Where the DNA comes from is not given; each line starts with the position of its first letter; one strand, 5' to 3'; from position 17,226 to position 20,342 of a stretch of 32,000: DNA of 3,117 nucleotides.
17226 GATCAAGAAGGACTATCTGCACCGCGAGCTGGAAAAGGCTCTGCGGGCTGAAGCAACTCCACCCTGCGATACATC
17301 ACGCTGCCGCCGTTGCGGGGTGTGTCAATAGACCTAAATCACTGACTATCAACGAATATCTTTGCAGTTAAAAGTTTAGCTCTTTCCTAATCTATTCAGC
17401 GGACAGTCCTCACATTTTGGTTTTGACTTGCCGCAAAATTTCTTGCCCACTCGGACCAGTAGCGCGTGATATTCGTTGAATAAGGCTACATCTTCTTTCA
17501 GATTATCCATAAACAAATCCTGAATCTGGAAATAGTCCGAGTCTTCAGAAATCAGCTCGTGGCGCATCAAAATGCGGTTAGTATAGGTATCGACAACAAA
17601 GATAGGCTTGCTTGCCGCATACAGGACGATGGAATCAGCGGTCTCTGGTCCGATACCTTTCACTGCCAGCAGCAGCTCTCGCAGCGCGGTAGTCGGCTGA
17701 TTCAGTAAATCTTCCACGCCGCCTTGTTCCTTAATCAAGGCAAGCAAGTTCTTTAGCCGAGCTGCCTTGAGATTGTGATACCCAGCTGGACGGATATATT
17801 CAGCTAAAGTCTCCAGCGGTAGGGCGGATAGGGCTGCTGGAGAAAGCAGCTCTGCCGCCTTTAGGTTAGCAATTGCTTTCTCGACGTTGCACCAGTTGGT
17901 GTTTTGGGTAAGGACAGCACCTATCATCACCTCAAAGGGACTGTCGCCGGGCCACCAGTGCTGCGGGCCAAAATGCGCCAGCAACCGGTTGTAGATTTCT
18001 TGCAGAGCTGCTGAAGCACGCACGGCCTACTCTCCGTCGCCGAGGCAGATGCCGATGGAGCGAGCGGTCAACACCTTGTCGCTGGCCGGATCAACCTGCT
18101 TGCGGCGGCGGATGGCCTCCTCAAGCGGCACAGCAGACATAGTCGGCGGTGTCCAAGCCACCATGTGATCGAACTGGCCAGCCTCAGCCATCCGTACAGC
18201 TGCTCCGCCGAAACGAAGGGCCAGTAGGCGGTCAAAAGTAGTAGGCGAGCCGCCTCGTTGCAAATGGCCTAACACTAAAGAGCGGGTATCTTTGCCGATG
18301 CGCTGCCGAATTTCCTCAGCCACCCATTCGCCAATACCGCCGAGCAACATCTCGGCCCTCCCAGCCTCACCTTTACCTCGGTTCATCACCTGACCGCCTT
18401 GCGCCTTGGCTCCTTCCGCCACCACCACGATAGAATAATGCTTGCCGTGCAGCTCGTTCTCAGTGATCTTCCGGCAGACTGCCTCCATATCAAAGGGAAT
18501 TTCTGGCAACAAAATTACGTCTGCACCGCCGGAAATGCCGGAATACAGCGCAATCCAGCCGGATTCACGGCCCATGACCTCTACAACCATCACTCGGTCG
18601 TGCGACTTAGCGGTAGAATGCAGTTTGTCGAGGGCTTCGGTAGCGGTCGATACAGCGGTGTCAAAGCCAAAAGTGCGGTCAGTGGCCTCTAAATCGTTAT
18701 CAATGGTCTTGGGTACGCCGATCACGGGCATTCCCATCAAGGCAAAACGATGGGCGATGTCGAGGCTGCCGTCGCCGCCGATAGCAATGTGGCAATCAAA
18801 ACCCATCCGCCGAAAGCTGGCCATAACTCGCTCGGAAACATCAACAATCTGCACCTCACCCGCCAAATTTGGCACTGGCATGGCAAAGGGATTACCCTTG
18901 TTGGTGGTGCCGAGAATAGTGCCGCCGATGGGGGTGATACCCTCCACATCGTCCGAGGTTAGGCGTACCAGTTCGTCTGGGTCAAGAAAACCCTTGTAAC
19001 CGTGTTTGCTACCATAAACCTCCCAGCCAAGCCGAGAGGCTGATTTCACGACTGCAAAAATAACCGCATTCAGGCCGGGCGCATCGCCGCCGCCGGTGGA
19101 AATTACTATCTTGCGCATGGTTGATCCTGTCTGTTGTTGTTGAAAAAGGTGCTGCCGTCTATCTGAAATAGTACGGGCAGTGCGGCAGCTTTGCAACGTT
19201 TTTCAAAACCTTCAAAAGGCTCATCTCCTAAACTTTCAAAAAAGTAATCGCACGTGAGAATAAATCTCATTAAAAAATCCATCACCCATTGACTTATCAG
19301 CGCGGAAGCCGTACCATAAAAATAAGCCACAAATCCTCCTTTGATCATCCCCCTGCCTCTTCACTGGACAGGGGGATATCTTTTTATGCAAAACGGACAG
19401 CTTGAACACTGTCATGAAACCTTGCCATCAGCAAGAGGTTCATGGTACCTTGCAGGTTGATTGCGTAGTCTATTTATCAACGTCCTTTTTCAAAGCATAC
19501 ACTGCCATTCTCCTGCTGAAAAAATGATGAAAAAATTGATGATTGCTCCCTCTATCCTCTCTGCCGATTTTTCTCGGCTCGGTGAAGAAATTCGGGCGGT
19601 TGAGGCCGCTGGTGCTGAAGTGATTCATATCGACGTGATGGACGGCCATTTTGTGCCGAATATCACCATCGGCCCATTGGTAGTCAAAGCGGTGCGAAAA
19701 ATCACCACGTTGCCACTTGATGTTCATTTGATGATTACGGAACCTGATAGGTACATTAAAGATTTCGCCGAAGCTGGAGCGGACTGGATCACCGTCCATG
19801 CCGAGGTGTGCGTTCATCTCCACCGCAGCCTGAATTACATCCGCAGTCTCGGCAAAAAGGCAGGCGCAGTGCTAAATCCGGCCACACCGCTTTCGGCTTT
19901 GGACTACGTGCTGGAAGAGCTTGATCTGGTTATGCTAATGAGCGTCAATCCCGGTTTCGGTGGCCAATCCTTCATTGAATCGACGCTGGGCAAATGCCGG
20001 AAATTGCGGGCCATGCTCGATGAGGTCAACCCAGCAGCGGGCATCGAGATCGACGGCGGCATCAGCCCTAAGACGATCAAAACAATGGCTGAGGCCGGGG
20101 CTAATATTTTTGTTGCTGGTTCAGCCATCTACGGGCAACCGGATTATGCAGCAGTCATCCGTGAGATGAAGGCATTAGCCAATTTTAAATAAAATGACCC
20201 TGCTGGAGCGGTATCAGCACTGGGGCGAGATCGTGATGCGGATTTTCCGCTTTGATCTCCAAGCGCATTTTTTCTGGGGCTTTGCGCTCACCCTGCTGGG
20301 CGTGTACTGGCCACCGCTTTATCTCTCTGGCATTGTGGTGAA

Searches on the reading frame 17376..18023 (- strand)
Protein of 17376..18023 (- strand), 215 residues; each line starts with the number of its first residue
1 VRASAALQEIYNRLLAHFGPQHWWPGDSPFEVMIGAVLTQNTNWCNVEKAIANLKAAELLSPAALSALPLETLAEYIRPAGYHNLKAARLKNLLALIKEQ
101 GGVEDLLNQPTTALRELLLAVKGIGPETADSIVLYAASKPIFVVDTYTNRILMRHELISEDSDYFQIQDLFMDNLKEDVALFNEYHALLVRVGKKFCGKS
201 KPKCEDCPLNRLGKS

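Call 50: search_protein_families(library=pfam, proteins=[window:17376-18023:-], max_evalue=0.001)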
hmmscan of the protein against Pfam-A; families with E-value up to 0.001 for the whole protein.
window:17376-18023:- (215 aa): 2 families
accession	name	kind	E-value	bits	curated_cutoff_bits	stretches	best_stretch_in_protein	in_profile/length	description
PF00730.31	HhH-GPD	-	5.7e-16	59.2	26.2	1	34-175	1-106/108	HhH-GPD superfamily base excision DNA repair protein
PF00633.29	HHH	-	3.4e-06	27.1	24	1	112-135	7-30/30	Helix-hairpin-helix motif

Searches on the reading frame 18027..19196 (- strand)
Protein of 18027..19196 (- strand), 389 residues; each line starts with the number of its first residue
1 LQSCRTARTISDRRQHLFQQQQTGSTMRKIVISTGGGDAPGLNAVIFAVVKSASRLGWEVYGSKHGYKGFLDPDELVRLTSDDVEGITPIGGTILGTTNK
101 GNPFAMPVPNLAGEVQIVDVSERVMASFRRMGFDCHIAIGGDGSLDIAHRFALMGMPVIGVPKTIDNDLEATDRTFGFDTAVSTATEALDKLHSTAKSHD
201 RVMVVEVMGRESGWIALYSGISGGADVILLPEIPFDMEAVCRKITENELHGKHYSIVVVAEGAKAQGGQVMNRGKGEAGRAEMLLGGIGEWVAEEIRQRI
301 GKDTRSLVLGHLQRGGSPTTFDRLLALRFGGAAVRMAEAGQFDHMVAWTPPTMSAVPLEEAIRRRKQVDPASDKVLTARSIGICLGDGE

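Call 50: search_protein_families(library=pfam, proteins=[window:18027-19196:-], max_evalue=0.001)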
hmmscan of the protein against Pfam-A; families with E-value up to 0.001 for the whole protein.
window:18027-19196:- (389 aa): 2 families
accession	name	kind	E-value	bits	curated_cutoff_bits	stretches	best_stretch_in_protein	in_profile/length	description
PF00365.25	PFK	-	4.4e-102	341.6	30.9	1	29-336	1-276/277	Phosphofructokinase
PF01513.26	NAD_kinase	-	0.00078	20.2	25.5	0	123-162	63-103/130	ATP-NAD kinase N-terminal domain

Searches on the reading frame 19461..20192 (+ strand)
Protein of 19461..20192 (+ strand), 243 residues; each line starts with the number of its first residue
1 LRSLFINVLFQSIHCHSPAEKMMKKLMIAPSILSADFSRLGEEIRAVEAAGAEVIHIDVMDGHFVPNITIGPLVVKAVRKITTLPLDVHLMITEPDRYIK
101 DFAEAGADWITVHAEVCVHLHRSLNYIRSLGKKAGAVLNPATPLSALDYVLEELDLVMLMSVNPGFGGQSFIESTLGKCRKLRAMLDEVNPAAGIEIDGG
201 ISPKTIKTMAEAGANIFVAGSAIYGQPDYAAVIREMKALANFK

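Call 50: search_protein_families(library=pfam, proteins=[window:19461-20192:+], max_evalue=0.001)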
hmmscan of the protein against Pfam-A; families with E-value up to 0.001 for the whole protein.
window:19461-20192:+ (243 aa): 2 families
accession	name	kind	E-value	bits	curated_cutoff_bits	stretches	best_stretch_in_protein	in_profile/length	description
PF00834.25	Ribul_P_3_epim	-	6.3e-88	293.8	21.1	1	28-224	2-198/198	Ribulose-phosphate 3 epimerase family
PF00215.30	OMPdecase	-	4.9e-05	23.8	27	0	189-235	171-220/221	Orotidine 5'-phosphate decarboxylase / HUMPS family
